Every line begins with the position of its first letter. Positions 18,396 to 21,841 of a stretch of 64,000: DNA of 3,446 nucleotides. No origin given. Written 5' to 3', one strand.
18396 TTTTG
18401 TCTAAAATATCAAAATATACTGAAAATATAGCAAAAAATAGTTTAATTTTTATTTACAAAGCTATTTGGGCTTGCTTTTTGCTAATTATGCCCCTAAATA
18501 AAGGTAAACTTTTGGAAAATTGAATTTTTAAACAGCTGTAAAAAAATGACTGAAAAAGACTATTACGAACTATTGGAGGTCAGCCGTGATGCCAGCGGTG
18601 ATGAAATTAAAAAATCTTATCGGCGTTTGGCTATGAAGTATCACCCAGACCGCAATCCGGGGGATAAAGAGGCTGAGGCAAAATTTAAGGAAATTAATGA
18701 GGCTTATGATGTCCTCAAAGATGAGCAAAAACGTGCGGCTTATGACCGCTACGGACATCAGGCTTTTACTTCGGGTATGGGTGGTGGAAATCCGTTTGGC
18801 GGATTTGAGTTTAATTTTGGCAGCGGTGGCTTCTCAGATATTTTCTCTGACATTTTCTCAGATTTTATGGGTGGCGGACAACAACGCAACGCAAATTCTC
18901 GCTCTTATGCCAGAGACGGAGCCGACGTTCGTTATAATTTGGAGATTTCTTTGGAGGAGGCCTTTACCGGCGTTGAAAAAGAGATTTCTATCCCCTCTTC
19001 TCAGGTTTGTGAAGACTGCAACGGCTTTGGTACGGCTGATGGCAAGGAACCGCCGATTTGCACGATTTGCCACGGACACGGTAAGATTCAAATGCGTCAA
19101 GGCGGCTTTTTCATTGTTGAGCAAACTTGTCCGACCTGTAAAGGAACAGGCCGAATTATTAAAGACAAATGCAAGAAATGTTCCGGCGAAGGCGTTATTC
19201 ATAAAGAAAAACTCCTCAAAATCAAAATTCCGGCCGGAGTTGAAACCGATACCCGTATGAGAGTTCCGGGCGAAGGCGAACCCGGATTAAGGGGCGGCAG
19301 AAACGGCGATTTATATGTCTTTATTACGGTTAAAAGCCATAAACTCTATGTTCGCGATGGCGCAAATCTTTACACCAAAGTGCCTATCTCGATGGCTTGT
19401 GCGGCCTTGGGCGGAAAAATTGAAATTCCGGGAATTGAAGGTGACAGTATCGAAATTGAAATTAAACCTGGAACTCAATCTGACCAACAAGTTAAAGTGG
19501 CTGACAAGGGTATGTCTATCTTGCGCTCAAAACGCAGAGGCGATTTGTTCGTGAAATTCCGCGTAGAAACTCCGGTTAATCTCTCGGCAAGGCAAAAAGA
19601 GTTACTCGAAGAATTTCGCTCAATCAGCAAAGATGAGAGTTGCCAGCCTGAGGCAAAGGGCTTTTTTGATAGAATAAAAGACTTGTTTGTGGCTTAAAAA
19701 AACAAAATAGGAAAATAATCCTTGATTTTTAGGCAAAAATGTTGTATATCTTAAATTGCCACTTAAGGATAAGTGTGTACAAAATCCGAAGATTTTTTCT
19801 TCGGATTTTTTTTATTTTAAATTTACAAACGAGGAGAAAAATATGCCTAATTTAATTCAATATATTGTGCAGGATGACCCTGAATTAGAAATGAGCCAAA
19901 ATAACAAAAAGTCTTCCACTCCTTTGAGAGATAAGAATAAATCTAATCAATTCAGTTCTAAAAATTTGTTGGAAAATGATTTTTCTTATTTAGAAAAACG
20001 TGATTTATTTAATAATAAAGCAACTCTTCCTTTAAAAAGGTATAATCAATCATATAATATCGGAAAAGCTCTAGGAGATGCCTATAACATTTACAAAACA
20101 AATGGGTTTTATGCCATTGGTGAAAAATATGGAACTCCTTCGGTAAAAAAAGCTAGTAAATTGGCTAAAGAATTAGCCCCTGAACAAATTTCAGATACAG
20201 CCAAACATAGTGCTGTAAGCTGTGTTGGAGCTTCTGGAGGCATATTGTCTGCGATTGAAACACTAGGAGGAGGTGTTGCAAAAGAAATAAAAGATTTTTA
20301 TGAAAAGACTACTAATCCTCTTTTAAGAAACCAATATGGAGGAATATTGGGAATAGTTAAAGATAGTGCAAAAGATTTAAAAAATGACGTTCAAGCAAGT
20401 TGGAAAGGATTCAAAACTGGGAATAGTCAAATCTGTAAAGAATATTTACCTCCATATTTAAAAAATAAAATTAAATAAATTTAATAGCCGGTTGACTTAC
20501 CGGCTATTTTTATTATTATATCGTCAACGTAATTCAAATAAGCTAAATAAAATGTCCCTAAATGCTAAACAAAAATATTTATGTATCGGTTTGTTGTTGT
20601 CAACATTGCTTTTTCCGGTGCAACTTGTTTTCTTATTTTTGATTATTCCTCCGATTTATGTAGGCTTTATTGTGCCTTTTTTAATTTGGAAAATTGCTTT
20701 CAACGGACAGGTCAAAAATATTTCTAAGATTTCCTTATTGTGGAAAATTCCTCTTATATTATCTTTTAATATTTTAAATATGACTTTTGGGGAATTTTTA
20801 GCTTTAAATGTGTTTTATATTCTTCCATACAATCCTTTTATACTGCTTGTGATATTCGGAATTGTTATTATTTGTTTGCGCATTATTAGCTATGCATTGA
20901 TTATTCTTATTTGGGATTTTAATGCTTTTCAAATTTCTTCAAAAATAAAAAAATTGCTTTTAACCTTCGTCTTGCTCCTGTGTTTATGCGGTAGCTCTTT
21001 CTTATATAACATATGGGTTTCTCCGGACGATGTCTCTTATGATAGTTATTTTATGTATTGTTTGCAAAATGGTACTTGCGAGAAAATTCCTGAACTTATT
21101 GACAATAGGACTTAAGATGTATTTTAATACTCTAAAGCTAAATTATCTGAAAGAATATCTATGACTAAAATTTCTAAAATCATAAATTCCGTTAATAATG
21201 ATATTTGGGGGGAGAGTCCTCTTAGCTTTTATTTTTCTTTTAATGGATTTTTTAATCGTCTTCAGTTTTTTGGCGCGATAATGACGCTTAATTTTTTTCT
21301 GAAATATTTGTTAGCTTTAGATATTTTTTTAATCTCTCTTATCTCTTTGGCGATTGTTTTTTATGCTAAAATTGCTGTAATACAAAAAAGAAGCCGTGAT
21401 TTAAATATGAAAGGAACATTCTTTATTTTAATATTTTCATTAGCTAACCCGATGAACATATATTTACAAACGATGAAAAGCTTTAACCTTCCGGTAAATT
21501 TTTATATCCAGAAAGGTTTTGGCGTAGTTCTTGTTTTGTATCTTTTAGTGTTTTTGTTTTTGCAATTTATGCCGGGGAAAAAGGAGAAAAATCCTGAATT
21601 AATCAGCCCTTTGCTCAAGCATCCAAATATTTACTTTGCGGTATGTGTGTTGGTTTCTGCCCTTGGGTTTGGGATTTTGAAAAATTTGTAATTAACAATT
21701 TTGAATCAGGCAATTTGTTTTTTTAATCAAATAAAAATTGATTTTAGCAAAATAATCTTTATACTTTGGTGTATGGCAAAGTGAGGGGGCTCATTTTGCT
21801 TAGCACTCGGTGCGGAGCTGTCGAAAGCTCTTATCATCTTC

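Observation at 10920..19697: dnaK and dnaJ are split and divergently oriented, with a 5.7-kb insert that encodes a 955-aa proline-repeat protein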

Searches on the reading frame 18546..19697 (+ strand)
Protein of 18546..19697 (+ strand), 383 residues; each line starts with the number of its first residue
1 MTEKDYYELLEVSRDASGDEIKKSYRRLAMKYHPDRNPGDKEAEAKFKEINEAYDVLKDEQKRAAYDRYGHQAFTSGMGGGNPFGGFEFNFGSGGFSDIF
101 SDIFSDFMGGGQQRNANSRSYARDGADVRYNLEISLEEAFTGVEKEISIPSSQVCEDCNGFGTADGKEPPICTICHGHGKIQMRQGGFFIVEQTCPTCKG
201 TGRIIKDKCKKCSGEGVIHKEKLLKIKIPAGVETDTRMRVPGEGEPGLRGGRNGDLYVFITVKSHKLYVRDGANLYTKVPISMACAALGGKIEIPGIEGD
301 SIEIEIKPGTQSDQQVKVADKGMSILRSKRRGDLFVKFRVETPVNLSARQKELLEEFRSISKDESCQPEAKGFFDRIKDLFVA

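Call 3: search_protein_families(library=pfam, proteins=[window:18546-19697:+], max_evalue=0.01)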
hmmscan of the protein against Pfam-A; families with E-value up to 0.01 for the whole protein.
window:18546-19697:+ (383 aa): 5 families
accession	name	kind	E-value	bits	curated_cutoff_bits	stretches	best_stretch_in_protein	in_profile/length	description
PF01556.23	DnaJ_C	-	2.7e-46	157.8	26.6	1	128-343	1-152/152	DnaJ C terminal domain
PF00226.36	DnaJ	-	1.8e-29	102.1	27.8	1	5-67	1-63/63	DnaJ domain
PF00684.25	DnaJ_CXXCXGXG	-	2.5e-15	56.9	32.7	1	155-216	1-65/65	DnaJ central domain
PF17302.8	DUF5351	-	0.0002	22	27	1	172-203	1-28/29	Family of unknown function (DUF5351)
PF15777.11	Anti-TRAP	-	0.00033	21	32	1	192-220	10-44/59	Tryptophan RNA-binding attenuator protein inhibitory protein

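Call 4: search_protein_families(library=ncbifam, proteins=[window:18546-19697:+], max_evalue=0.01)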
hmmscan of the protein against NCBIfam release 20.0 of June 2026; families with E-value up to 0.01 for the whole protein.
window:18546-19697:+ (383 aa): 21 families
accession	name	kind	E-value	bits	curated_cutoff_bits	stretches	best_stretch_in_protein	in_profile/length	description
NF008035.0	PRK10767.1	subfamily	4.9e-158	526.1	338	1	1-381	1-369/374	molecular chaperone DnaJ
TIGR02349.1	DnaJ_bact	equivalog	2.7e-132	441.5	377.2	1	5-359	1-352/354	molecular chaperone DnaJ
NF010894.0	PRK14301.1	equivalog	8.7e-123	410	548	1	1-378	1-367/373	chaperone protein DnaJ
NF010871.0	PRK14278.1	equivalog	7.8e-105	350.8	502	1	4-381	3-375/378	molecular chaperone DnaJ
NF010885.0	PRK14292.1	equivalog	9.9e-99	330.8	585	1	4-381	2-368/371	chaperone protein DnaJ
NF010874.0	PRK14281.1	equivalog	6e-98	328.5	619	1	3-381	2-396/397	chaperone protein DnaJ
NF010872.0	PRK14279.1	equivalog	6.9e-87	292.1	556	1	2-370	7-388/394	molecular chaperone DnaJ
NF037946.1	terminal_TopJ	equivalog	8.4e-61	206.5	300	2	4-74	5-74/810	terminal organelle assembly protein TopJ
NF010892.0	PRK14299.1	equivalog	3.9e-57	193.7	392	2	1-155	1-159/291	chaperone protein DnaJ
NF007618.0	PRK10266.1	equivalog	1.9e-53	181.9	403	2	1-149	1-141/306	curved DNA-binding protein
TIGR03835.1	termin_org_DnaJ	equivalog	5.3e-36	124.4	512.25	2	4-73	2-70/871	terminal organelle assembly protein TopJ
NF050028.1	CldAdptActJ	equivalog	2.5e-12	47.1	150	1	5-66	3-69/93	cold adaptation protein ActJcold adaptation protein ActJ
NF058604.1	RtpA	equivalog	2.1e-08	34.1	65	1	192-219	9-36/50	anti-TRAP protein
NF006948.0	PRK09430.1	equivalog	3.8e-07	30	162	1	4-62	200-265/267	co-chaperone DjlA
TIGR00714.1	hscB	equivalog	1.2e-05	25.5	46.75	1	21-66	8-56/156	Fe-S protein assembly co-chaperone HscB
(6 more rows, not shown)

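Call 5: find_encoding_contigs(protein=window:18546-19697:+, flank=10000, max_places=6)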
Protein window:18546-19697:+ (383 aa): no gene with exactly this product is on record in the collection.

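Call 11: find_related_loci(query=window:18546-19694:+, collection=genome_contigs, flank=10000)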
Query window:18546-19694:+ (383 aa) in genome_contigs; peptide patterns used: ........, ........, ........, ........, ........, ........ (x = any residue, [..] = any of these).
325 stretches matched a pattern; 103 encode a relative of the query (tblastn E <= 1e-3); the best 80 are kept; 80 distinct loci.
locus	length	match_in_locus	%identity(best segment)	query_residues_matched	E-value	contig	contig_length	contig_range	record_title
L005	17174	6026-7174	99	1-383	0e+0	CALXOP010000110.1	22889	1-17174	MAG: uncultured Alphaproteobacteria bacterium isolate E12__bin290 genome assembly, contig: E12__k127_1795930, whole geno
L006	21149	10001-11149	98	1-383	0e+0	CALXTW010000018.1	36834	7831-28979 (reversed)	MAG: uncultured Alphaproteobacteria bacterium isolate BRZ_RR__bin74 genome assembly, contig: BRZ_RR__NODE_1230_length_36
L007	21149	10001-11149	98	1-383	0e+0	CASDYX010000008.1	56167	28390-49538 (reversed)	uncultured proteobacterium isolate O18_L1_385385_idba_bin.5 genome assembly, contig: O18_L1_385385_idba_bin.5.fa_scaffol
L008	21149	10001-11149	98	1-383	0e+0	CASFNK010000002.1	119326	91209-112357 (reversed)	uncultured proteobacterium isolate SI.B29.metabat-bins.91 genome assembly, contig: SI.B29.metabat-bins.91.fa_k141_8359,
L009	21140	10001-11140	86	1-381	0e+0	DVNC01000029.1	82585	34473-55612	MAG TPA_asm: Candidatus Scatocola faecipullorum isolate ChiW3-316 ChiW3__C74982_L82585_SRR5506726, whole genome shotgun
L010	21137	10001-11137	82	1-381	0e+0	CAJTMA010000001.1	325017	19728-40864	MAG TPA_asm: uncultured Alphaproteobacteria bacterium isolate MGBC104355 genome assembly, contig: MGBC104355.1, whole ge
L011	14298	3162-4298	75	1-381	0e+0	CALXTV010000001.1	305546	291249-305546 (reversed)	MAG: uncultured Alphaproteobacteria bacterium isolate BRZ_LG__bin14 genome assembly, contig: BRZ_LG__NODE_15_length_3055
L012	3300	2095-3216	74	3-379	0e+0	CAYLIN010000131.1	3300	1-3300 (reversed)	MAG TPA_asm: uncultured Azospirillaceae bacterium isolate SRP199465_co2_209 genome assembly, contig: NODE_82015_length_3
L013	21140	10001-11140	73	1-381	0e+0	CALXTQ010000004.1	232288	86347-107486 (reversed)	MAG: uncultured Alphaproteobacteria bacterium isolate E07__bin220 genome assembly, contig: E07__k127_3136062, whole geno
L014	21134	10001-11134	74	1-381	0e+0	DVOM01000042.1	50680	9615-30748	MAG TPA_asm: Candidatus Scatocola faecigallinarum isolate 2846 CHK22__C261958_L50680_ERR2241687, whole genome shotgun se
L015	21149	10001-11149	74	1-383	0e+0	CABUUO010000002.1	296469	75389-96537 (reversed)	MAG TPA_asm: uncultured proteobacterium isolate MGYG-HGUT-04400 genome assembly, contig: GUT_GENOME272660_2, whole genom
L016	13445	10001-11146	75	2-383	0e+0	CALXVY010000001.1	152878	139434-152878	MAG: uncultured Alphaproteobacteria bacterium isolate BRZ_KI__bin16 genome assembly, contig: BRZ_KI__NODE_99_length_1528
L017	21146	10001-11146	74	2-383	0e+0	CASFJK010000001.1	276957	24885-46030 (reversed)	uncultured proteobacterium isolate B12_L1_324324_idba_bin.34 genome assembly, contig: B12_L1_324324_idba_bin.34.fa_scaff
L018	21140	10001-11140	79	1-383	0e+0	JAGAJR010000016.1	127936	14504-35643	MAG: Alphaproteobacteria bacterium isolate RGIG8504 Water_deer_Cecum-2__c357554, whole genome shotgun sequence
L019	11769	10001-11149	74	1-383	0e+0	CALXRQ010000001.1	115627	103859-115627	MAG: uncultured Alphaproteobacteria bacterium isolate BRZ_KF__bin25 genome assembly, contig: BRZ_KF__NODE_215_length_115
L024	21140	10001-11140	78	1-383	0e+0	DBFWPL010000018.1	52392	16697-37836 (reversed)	MAG TPA_asm: Alphaproteobacteria bacterium isolate MAG7984 contig18, whole genome shotgun sequence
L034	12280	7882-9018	73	3-383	0e+0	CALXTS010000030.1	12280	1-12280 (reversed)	MAG: uncultured Alphaproteobacteria bacterium isolate BRZ_SL__bin119 genome assembly, contig: BRZ_SL__NODE_8723_length_1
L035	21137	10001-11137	73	1-381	0e+0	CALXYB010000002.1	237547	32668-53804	MAG: uncultured Alphaproteobacteria bacterium isolate BRZ_DL__bin79 genome assembly, contig: BRZ_DL__NODE_38_length_2375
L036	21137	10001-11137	73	1-381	0e+0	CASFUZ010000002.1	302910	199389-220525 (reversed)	uncultured proteobacterium isolate O15_L1_384384_idba_bin.74 genome assembly, contig: O15_L1_384384_idba_bin.74.fa_scaff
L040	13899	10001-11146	73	1-381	0e+0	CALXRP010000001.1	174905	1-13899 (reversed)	MAG: uncultured Alphaproteobacteria bacterium isolate BRZ_BN__bin26 genome assembly, contig: BRZ_BN__NODE_87_length_1749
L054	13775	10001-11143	69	1-383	2e-177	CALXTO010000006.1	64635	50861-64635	MAG: uncultured Alphaproteobacteria bacterium isolate BRZ_CT__bin33 genome assembly, contig: BRZ_CT__NODE_746_length_646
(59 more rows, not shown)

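Call 46: search_protein_families(library=pfam, proteins=[L035:3456-4391:-, L035:2136-2552:-, L054:6304-6897:+, L054:6897-7790:+, L006:3219-4157:-, L040:3529-4563:-, L040:2303-2644:-, L024:2613-3014:+, L034:3850-4758:+, L036:2479-3357:+], max_evalue=0.001)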
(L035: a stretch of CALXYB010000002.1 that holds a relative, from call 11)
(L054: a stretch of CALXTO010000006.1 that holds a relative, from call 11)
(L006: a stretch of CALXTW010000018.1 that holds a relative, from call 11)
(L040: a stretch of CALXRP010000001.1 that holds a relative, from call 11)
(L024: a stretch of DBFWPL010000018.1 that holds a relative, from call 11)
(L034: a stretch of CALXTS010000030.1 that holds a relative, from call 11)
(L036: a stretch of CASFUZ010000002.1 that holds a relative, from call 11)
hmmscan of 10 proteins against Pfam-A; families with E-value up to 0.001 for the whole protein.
L035:3456-4391:- (311 aa): 1 family
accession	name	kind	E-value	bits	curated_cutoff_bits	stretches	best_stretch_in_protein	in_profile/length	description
PF01408.29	GFO_IDH_MocA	-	6.7e-24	85.3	24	1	4-120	1-117/120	Oxidoreductase family, NAD-binding Rossmann fold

L035:2136-2552:- (138 aa): 0 families

L054:6304-6897:+ (197 aa): 2 families
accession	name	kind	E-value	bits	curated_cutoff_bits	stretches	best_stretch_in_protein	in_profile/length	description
PF01966.28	HD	-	5.1e-09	36.9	22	1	26-138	3-113/116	HD domain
PF08668.18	HDOD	-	1.2e-06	28.6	22.9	1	23-69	94-141/196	HDOD domain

L054:6897-7790:+ (297 aa): 2 families
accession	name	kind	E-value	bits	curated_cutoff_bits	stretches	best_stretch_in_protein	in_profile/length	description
PF01408.29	GFO_IDH_MocA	-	1.3e-23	84.4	24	1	4-123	1-120/120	Oxidoreductase family, NAD-binding Rossmann fold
PF02629.25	CoA_binding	-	6.2e-06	27.3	22.3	1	2-92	2-90/97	CoA binding domain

L006:3219-4157:- (312 aa): 2 families
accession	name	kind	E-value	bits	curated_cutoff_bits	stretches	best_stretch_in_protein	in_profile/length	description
PF01408.29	GFO_IDH_MocA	-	8e-25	88.3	24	1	5-123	1-119/120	Oxidoreductase family, NAD-binding Rossmann fold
PF01118.30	Semialdhyde_dh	-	0.00074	20.4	26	0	6-91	1-91/121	Semialdehyde dehydrogenase, NAD binding domain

L040:3529-4563:- (344 aa): 0 families

L040:2303-2644:- (113 aa): 0 families

L024:2613-3014:+ (133 aa): 0 families

L034:3850-4758:+ (302 aa): 1 family
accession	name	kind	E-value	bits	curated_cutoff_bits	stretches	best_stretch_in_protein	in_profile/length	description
PF01408.29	GFO_IDH_MocA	-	7.6e-18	65.8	24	1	1-110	11-120/120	Oxidoreductase family, NAD-binding Rossmann fold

L036:2479-3357:+ (292 aa): 0 families

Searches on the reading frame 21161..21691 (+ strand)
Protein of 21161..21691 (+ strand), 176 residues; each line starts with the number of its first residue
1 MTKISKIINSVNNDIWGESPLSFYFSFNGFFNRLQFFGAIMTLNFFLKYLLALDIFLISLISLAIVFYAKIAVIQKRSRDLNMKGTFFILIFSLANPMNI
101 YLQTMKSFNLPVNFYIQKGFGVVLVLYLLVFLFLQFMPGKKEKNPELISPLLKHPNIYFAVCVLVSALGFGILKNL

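Call 3: search_protein_families(library=pfam, proteins=[window:21161-21691:+], max_evalue=0.01)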
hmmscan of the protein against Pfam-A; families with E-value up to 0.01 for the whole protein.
window:21161-21691:+ (176 aa): 1 family
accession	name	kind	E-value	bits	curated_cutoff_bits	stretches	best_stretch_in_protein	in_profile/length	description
PF05656.20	DUF805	-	6e-05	23.9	25.7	1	25-144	2-107/111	Protein of unknown function (DUF805)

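Call 52: search_protein_families(library=phrogs, proteins=[window:21161-21691:+], max_evalue=0.01)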
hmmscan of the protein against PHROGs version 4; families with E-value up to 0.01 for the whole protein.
window:21161-21691:+ (176 aa): 0 families
